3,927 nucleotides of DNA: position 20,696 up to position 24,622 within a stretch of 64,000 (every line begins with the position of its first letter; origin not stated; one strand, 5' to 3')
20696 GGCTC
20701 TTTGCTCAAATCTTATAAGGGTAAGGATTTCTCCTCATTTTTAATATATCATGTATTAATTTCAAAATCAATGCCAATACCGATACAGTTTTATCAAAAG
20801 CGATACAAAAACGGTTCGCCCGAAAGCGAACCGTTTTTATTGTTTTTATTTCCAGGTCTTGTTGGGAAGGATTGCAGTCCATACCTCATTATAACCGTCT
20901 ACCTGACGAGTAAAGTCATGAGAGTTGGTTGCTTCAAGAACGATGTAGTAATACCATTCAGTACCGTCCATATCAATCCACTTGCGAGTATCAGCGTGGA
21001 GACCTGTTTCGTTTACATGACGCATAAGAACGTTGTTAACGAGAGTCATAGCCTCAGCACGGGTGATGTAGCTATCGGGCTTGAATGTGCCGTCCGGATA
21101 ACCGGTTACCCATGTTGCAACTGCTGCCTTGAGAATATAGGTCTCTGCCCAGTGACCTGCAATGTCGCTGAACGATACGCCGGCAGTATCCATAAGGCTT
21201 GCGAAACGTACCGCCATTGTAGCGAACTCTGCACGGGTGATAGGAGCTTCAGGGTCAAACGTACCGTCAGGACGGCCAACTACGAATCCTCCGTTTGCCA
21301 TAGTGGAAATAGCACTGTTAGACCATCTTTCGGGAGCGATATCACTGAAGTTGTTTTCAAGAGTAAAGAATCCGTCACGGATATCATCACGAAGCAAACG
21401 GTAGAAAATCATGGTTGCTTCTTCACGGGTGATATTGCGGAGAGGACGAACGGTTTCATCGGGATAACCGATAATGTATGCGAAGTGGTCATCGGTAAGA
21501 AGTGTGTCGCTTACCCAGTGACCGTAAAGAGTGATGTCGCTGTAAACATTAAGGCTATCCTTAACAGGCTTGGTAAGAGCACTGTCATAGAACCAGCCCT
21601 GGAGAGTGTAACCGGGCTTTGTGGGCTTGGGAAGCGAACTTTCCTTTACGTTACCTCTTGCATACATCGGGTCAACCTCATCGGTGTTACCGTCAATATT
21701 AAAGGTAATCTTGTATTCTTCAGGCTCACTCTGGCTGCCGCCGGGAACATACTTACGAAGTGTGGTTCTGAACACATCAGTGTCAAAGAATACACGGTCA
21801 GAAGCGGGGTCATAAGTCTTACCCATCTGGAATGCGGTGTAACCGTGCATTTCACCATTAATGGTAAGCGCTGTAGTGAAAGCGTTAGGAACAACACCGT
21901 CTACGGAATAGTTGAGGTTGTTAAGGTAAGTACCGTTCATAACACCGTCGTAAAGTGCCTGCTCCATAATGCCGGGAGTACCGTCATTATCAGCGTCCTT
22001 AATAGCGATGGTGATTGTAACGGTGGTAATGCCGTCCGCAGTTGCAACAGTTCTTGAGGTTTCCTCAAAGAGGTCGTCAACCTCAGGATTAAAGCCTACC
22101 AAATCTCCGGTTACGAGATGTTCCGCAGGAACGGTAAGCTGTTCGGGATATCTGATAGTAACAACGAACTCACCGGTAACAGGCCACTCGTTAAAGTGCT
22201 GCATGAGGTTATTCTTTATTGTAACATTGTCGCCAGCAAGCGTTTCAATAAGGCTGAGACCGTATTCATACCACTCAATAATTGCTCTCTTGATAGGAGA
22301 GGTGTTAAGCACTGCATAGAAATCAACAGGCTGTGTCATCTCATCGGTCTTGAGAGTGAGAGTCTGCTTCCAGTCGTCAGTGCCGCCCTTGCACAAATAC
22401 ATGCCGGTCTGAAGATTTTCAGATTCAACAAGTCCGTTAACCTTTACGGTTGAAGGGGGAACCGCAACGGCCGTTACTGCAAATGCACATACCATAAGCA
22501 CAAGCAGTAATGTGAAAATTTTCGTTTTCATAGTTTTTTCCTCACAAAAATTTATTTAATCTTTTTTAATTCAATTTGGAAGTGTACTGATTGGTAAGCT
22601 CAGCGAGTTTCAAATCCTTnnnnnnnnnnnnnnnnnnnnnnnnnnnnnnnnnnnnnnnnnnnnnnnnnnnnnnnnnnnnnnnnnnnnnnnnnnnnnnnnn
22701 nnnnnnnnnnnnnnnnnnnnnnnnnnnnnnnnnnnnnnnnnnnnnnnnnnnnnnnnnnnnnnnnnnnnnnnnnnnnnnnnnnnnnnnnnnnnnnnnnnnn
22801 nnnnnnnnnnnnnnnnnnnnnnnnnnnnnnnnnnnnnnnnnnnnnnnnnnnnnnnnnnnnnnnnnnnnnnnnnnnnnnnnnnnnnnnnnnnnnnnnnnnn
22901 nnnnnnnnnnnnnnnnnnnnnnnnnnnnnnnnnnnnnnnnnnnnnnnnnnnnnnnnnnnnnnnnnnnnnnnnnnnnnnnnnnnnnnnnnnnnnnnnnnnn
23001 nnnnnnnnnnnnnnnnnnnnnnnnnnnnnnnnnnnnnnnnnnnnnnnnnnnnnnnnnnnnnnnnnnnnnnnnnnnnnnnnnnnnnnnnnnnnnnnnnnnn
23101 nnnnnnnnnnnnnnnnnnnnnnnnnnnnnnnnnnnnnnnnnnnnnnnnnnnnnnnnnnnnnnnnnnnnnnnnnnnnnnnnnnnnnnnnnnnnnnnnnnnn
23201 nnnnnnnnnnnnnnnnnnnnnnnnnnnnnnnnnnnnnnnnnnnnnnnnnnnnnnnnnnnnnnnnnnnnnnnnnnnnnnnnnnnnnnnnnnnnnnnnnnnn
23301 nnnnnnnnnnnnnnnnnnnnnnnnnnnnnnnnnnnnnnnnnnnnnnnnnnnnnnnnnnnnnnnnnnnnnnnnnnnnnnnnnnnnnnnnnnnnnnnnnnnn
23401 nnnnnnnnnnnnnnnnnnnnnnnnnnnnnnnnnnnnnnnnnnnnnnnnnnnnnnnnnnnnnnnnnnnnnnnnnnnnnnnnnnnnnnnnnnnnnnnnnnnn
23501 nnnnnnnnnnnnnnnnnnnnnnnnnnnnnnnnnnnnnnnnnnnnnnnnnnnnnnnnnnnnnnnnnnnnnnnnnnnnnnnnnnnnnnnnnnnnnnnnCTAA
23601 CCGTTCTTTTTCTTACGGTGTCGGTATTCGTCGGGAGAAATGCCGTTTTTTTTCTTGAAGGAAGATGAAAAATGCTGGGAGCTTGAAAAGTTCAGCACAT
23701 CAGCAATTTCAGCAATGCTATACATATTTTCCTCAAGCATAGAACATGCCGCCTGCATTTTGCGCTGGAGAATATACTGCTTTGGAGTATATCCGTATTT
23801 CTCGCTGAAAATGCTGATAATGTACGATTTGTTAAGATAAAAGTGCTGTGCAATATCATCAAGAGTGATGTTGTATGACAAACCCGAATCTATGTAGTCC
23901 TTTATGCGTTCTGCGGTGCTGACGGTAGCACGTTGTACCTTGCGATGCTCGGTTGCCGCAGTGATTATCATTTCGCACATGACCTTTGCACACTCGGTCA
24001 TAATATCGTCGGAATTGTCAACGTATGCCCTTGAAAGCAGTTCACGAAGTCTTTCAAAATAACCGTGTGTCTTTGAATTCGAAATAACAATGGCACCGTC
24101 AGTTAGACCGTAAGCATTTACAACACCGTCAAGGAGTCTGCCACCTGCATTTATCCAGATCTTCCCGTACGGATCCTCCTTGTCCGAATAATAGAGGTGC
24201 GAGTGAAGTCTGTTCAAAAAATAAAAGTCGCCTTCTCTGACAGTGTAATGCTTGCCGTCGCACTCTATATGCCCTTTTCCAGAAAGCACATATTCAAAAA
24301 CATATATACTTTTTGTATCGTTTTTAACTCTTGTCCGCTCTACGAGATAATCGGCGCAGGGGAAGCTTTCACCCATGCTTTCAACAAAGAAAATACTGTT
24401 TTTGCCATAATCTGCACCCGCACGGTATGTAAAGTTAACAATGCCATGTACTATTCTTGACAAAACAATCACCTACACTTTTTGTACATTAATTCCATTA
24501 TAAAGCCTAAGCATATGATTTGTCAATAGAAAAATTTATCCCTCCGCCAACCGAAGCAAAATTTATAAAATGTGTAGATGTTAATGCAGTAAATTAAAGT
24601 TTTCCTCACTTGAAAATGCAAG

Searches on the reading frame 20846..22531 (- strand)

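Call 48: search_protein_families(library=pfam, proteins=[window:20846-22531:-], max_evalue=0.00001)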
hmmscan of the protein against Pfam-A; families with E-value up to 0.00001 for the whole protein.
window:20846-22531:- (561 aa): 2 families
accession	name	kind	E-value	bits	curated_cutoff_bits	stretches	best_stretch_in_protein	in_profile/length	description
PF00395.25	SLH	-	8.6e-26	90.1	20.8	2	453-494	1-43/44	S-layer homology domain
PF09479.16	Flg_new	-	1.1e-11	45.1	27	1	273-336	1-63/65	Listeria-Bacteroides repeat domain (List_Bact_rpt)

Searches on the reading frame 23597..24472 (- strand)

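Call 48: search_protein_families(library=pfam, proteins=[window:23597-24472:-], max_evalue=0.00001)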
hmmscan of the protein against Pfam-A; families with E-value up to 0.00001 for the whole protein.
window:23597-24472:- (291 aa): 4 families
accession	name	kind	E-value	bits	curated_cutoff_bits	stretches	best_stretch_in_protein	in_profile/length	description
PF00165.29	HTH_AraC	-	2e-18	66.5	26.6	2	252-285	10-42/42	Bacterial regulatory helix-turn-helix proteins, AraC family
PF12833.13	HTH_18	-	2.8e-17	63.2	33.6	1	207-286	1-80/80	Helix-turn-helix domain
PF02311.25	AraC_binding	-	5.9e-12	45.9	21.1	1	53-146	20-116/135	AraC-like ligand binding domain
PF07883.17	Cupin_2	-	6.3e-06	26.2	27.2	0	61-101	23-63/70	Cupin domain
